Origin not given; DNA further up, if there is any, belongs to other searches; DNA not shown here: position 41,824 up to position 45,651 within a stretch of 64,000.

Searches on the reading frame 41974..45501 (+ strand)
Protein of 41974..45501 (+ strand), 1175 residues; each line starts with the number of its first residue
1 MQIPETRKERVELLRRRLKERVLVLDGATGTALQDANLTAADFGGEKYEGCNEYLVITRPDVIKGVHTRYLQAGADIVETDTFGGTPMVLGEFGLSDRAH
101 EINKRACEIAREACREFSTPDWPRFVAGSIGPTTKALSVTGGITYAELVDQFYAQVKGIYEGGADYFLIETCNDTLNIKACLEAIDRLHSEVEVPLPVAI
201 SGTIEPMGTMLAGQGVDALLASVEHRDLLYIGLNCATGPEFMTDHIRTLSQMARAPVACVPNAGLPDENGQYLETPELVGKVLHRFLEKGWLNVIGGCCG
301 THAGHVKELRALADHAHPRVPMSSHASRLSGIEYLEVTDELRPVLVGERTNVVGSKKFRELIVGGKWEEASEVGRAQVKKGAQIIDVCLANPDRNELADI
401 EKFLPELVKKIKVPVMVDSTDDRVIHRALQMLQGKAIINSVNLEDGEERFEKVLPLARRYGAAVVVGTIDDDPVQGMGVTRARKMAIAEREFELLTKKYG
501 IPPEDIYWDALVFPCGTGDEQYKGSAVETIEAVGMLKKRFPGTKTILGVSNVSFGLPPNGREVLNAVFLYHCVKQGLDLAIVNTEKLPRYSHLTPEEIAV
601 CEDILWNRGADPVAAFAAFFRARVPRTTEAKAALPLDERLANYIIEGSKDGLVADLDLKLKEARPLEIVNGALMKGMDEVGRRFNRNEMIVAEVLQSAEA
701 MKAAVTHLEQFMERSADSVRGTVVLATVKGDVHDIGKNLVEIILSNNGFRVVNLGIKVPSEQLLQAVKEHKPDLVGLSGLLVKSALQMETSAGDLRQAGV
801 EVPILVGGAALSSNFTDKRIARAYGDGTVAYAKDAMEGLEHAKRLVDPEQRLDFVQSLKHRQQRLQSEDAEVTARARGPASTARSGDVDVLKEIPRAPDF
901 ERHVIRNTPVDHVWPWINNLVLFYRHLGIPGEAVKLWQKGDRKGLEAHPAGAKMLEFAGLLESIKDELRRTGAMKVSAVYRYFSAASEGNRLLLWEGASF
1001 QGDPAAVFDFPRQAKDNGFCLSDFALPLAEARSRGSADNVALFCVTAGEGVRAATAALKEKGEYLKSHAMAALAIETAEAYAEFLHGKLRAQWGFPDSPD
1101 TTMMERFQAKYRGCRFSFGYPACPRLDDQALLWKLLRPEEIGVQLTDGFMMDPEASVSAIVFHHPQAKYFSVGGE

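Call 91: search_protein_families(library=pfam, proteins=[window:41974-45501:+], max_evalue=0.00001)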
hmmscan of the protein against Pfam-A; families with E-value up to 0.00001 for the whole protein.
window:41974-45501:+ (1175 aa): 5 families
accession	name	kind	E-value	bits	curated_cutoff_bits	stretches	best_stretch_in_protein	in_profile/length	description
PF02574.22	S-methyl_trans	-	3.8e-81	273.5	22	1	23-311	1-281/283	Homocysteine S-methyltransferase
PF00809.28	Pterin_bind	-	5e-43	147.9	25.5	1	347-583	1-244/244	Pterin binding enzyme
PF02965.22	Met_synt_B12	-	2.9e-42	145.4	25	1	966-1173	49-258/273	Vitamin B12 dependent methionine synthase, activation domain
PF02310.24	B12-binding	-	7.6e-22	77.8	32.1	1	722-837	2-118/121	B12 binding domain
PF02607.22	B12-binding_2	-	1.7e-20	73.4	23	1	637-709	2-74/74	B12 binding domain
